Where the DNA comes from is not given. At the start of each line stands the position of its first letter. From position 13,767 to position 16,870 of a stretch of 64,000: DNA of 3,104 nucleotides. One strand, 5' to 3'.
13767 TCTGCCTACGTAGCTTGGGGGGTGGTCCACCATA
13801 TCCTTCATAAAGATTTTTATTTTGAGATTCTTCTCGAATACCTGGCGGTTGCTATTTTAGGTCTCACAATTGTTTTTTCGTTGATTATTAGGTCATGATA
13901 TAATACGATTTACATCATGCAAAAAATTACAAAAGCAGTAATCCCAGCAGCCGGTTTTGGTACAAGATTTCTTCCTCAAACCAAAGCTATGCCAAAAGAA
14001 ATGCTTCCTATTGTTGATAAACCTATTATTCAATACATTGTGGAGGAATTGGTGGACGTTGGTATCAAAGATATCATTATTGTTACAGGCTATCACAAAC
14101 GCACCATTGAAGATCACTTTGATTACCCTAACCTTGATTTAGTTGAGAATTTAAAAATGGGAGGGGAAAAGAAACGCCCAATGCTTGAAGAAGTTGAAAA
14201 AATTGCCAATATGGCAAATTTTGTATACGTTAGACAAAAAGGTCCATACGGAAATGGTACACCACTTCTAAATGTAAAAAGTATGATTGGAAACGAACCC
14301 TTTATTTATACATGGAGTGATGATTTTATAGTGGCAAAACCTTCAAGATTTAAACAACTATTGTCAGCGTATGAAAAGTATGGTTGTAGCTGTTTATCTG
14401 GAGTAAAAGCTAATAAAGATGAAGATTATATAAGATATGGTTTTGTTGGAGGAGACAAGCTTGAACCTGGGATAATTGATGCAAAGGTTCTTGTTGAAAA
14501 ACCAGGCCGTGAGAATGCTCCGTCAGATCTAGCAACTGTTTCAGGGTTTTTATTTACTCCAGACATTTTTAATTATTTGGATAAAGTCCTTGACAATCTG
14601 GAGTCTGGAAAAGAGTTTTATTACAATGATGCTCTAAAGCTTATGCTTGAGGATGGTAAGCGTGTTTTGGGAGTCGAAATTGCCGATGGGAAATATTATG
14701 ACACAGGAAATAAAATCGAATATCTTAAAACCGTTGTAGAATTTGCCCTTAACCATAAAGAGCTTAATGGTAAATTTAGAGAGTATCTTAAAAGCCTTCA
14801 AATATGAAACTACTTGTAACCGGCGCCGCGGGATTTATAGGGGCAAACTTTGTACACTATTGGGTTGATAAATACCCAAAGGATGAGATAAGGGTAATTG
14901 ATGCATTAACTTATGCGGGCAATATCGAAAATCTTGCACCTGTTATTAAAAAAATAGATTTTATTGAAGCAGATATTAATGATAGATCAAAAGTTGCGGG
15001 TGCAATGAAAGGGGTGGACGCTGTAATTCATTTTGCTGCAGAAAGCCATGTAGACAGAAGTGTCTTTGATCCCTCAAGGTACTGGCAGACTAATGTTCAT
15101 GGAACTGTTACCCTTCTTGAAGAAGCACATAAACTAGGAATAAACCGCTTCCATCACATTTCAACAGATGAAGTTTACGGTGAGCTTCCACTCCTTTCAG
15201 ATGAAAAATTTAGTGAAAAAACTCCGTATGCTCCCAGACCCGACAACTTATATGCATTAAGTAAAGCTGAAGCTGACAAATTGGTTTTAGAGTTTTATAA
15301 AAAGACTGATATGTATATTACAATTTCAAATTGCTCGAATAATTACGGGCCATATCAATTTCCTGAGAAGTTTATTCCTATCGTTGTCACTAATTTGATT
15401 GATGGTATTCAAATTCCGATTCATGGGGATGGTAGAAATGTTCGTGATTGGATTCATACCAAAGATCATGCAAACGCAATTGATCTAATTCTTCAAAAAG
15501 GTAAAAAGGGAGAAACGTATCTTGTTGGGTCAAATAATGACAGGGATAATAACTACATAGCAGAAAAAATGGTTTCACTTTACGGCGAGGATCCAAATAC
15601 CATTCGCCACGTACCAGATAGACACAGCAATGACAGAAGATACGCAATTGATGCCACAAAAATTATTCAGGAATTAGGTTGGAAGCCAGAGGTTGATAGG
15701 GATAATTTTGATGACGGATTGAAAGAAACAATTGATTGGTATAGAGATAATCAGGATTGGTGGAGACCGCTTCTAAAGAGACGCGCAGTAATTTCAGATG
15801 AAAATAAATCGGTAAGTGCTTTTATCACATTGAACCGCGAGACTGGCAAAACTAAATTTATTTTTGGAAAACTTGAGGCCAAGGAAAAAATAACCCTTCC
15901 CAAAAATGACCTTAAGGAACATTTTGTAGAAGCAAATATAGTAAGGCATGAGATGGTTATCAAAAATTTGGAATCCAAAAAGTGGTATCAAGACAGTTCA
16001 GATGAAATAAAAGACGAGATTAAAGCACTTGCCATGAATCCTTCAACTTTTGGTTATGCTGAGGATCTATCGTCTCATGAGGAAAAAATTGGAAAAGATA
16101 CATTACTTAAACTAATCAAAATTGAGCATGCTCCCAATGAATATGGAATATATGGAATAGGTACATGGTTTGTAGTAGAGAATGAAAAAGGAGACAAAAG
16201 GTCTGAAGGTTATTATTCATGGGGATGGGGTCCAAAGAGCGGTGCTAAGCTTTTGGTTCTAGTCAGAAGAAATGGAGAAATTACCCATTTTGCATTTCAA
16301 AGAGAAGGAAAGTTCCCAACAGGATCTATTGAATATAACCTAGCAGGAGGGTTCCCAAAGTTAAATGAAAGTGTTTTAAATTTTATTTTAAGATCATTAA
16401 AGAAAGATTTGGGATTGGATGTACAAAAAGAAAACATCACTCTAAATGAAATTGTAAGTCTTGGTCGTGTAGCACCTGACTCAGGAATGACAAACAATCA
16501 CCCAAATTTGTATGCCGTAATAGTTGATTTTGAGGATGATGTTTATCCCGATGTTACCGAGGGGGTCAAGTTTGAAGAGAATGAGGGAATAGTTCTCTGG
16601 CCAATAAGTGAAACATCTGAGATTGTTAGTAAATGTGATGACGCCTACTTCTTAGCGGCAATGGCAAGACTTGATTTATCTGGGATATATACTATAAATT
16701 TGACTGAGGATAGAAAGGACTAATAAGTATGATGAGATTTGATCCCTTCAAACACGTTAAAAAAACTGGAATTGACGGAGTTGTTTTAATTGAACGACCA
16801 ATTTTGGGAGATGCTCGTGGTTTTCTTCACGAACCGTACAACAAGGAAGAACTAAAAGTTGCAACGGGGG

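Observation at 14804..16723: RmlB dTDP-glucose 4,6-dehydratase fused to a 310-aa extension that ends in a degenerate Nudix box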

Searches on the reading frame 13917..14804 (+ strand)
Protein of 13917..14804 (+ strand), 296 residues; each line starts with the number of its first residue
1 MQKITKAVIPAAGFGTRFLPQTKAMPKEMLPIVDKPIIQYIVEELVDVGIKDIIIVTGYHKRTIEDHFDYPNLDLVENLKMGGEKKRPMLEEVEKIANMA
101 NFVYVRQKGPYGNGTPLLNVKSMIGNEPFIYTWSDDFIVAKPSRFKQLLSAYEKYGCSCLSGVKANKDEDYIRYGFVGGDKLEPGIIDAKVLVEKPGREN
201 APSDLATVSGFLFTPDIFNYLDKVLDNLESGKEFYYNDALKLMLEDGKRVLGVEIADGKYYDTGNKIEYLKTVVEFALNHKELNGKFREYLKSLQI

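Call 30: search_protein_families(library=ncbifam, proteins=[window:13917-14804:+], max_evalue=0.00001)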
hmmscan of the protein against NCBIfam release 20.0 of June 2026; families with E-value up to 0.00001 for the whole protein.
window:13917-14804:+ (296 aa): 25 families
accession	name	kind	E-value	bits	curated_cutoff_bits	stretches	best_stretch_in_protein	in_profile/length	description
TIGR01099.1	galU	equivalog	1.2e-76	257.8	326.8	1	4-272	1-261/261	UTP--glucose-1-phosphate uridylyltransferase GalU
NF009928.0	PRK13389.1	equivalog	1.9e-49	168.5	548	1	2-293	6-296/302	UTP--glucose-1-phosphate uridylyltransferase GalU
NF007516.0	PRK10122.1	equivalog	1.2e-41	142.8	534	1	5-294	4-294/297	UTP--glucose-1-phosphate uridylyltransferase GalF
TIGR01105.1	galF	equivalog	7.2e-38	130.4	659.2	1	5-294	4-294/297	GalU regulator GalF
TIGR03992.1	Arch_glmU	subfamily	1.2e-27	96.8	292.1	2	6-69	2-65/393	bifunctional sugar-1-phosphate nucleotidylyltransferase/acetyltransferase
TIGR01208.1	rmlA_long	equivalog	6.6e-26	91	320.25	2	6-65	1-61/353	glucose-1-phosphate thymidylyltransferase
NF041313.1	UDPGP_AglF_Halo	equivalog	2.9e-22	79.3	400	1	6-69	2-65/234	UTP--glucose-1-phosphate uridylyltransferase AglF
NF041173.1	Sug_nt_acttase_Thmprot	equivalog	3.7e-16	59.1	600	1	6-279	2-229/405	bifunctional sugar-1-phosphate nucleotidylyltransferase/acetyltransferase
NF045761.1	NAMPUrTaseMurU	equivalog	8.8e-12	45.4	250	1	6-67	2-63/226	N-acetylmuramate alpha-1-phosphate uridylyltransferase MurU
TIGR02623.1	G1P_cyt_trans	equivalog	2.9e-11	43.3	300.25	1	6-136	2-129/255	glucose-1-phosphate cytidylyltransferase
NF012024.0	PRK15480.1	equivalog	8.5e-11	41.5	588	1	3-57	2-56/292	glucose-1-phosphate thymidylyltransferase RfbA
TIGR01173.1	glmU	equivalog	1.5e-10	40.5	366.85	1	6-79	2-72/452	bifunctional UDP-N-acetylglucosamine diphosphorylase/glucosamine-1-phosphate N-acetyltransferase GlmU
TIGR01207.1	rmlA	equivalog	2.5e-10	39.9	360.65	1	6-61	1-56/286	glucose-1-phosphate thymidylyltransferase RfbA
NF049965.1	GlMnHpPGnyltfHddC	equivalog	1.9e-09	37.5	300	1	6-75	2-71/221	D-glycero-D-manno-heptose 1-phosphate guanosyltransferase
NF052502.1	man1P_GTase_Rv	exception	4.1e-09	35.8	440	1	6-69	2-65/352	mannose-1-phosphate guanylyltransferase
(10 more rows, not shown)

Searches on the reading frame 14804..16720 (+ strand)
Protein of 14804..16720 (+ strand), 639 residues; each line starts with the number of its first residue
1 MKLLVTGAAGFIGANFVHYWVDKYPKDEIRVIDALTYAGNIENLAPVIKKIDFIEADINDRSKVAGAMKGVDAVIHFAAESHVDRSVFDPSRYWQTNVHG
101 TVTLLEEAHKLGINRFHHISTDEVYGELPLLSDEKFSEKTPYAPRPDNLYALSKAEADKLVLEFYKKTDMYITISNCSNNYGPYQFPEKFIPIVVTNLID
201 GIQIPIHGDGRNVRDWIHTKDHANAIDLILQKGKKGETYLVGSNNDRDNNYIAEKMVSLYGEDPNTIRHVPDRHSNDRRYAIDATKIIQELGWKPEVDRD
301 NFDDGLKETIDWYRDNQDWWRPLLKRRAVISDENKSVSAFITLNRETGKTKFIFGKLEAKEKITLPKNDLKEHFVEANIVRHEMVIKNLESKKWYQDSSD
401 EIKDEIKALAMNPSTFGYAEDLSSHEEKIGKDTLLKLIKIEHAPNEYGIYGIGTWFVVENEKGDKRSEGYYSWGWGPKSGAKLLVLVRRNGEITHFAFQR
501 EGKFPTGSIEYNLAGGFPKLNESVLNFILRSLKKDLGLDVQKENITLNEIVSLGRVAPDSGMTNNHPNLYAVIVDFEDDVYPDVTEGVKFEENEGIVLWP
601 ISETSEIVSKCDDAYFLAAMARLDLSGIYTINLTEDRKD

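Call 3: search_protein_families(library=pfam, proteins=[window:14804-16720:+], max_evalue=10)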
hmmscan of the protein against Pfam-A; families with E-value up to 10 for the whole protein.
window:14804-16720:+ (639 aa): 9 families
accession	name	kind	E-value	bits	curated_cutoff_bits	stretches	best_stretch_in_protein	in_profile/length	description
PF16363.11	GDP_Man_Dehyd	-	6.9e-70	236.6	27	1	4-299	1-325/332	GDP-mannose 4,6 dehydratase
PF01370.27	Epimerase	-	5.5e-62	209.7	20.9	1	4-242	2-240/240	NAD dependent epimerase/dehydratase family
PF01073.25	3Beta_HSD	-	4.7e-26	91.9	22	1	4-226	1-225/280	3-beta hydroxysteroid dehydrogenase/isomerase family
PF02719.21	Polysacc_synt_2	-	6.9e-15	55.4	20.2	1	3-123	1-130/293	Polysaccharide biosynthesis protein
PF07993.18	NAD_binding_4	-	1.3e-13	51.2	20.1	1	5-178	1-205/258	Male sterility protein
PF04321.23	RmlD_sub_bind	-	3.6e-11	43.1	27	1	1-167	1-142/287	RmlD substrate binding domain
PF13460.12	NAD_binding_10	-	2.2e-07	31.3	27.2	1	7-131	1-108/184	NAD(P)H-binding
PF05368.20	NmrA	-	0.015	15.4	27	1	2-82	4-79/298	NmrA-like family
PF03435.24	Sacchrp_dh_NADP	-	0.046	14.5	25.1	1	4-79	2-77/129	Saccharopine dehydrogenase NADP binding domain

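Call 4: search_protein_families(library=ncbifam, proteins=[window:14804-16720:+], max_evalue=10)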
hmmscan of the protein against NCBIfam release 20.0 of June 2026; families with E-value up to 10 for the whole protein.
window:14804-16720:+ (639 aa): 32 families (the best 25 are shown)
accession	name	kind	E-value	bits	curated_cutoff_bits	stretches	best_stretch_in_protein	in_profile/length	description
TIGR01181.1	dTDP_gluc_dehyt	equivalog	1.8e-117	392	365.1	1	2-323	1-321/321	dTDP-glucose 4,6-dehydratase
NF007490.0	PRK10084.1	subfamily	1.5e-83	280.8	649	1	1-321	1-342/361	dTDP-glucose 4,6-dehydratase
NF007582.0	PRK10217.1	equivalog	7.3e-83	278.6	698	1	2-323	3-341/355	dTDP-glucose 4,6-dehydratase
TIGR04180.1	EDH_00030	hypoth_equivalog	8.9e-37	126.7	475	1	4-297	2-296/297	NAD-dependent 4,6-dehydratase LegB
TIGR01179.1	galE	equivalog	7e-34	117.1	262.3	2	2-171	1-167/332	UDP-glucose 4-epimerase GalE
TIGR03466.1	HpnA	hypoth_equivalog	1.5e-24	86.5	367.65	1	1-245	1-232/327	hopanoid-associated sugar epimerase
TIGR02197.1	heptose_epim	equivalog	1.5e-22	80.2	274.6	1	3-273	1-274/316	ADP-glyceromanno-heptose 6-epimerase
NF052578.1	StrlDmthSdmBMthl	equivalog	2.1e-18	67.2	600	1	1-244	1-230/328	sterol demethylase protein SdmB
NF007956.0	PRK10675.1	subfamily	1.8e-16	60.2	394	2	1-144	1-148/338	UDP-glucose 4-epimerase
TIGR02622.1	CDP_4_6_dhtase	equivalog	3e-16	59.5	278.45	1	2-315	6-332/352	CDP-glucose 4,6-dehydratase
NF042423.1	oxyalk_red_Shew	equivalog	5.5e-16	58.5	580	1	2-167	10-162/331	2-alkyl-3-oxoalkanoate reductase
TIGR03589.1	PseB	equivalog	9.2e-16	57.7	407.75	1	3-126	7-130/324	UDP-N-acetylglucosamine 4,6-dehydratase (inverting)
NF042422.1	oxyalk_red_OleD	equivalog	1.6e-14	54.1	580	1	1-218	1-203/329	2-alkyl-3-oxoalkanoate reductase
NF041293.1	G6PDh_Azf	equivalog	3.7e-14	52.8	400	1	3-183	5-188/252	NAD-dependent glucose-6-phosphate dehydrogenase Azf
NF011728.1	PRK15181.1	equivalog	3.3e-13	49.4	760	1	3-316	18-340/348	Vi polysaccharide biosynthesis UDP-N-acetylglucosaminuronic acid C-4 epimerase TviC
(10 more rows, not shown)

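Call 76: list_cluster_members(proteins=[window:14804-16720:+, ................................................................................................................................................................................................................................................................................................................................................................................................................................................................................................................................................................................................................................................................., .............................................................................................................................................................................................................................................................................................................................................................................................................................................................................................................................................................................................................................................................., P0014])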
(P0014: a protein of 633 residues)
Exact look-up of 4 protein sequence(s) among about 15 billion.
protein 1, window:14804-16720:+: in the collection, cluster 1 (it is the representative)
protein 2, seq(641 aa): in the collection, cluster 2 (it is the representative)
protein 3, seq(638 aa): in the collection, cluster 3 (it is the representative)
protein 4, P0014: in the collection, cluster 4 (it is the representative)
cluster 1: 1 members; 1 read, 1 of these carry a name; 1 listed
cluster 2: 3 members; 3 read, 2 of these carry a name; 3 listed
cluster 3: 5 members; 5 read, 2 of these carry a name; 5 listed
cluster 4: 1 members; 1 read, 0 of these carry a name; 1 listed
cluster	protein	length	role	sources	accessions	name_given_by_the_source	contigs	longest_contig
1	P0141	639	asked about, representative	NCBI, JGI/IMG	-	dTDP-glucose 4,6-dehydratase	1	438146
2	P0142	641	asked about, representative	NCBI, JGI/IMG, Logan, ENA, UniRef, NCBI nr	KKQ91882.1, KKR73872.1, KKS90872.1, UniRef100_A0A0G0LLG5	MAG: hypothetical protein UU16_C0012G0009 [Candidatus Woesebacteria bacterium ... | dTDP-glucose 4,6-dehydratase n=3 Tax=Candidatus Woeseibacteriota TaxID=1752722 ... | MAG: hypothetical protein UT17_C0004G0230 [Candidatus Woesebacteria bacterium ...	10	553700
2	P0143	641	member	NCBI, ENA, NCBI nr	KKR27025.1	MAG: hypothetical protein UT58_C0001G0003 [Microgenomates group bacterium ...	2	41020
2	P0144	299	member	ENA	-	-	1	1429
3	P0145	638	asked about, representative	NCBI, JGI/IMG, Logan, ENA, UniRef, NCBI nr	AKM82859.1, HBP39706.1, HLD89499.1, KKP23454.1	dTDP-glucose 4,6-dehydratase [Candidatus Woesebacteria bacterium RIFOXYC1_FULL_31_51] | dTDP-glucose 4,6-dehydratase n=1 Tax=Candidatus Woesebacteria bacterium GW2011_GWC2_31_9 ... | MAG: dTDP-glucose 4,6-dehydratase, dTDP-glucose 4,6-dehydratase [Candidatus Woesebacteria ...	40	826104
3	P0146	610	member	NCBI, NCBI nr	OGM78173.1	hypothetical protein A2375_01640 [Candidatus Woesebacteria bacterium RIFOXYB1_FULL_31_120] | MAG: hypothetical protein A2375_01640 [Candidatus Woesebacteria bacterium ...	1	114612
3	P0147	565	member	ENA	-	-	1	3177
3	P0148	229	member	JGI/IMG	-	-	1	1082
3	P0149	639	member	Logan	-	-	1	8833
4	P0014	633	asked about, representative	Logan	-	-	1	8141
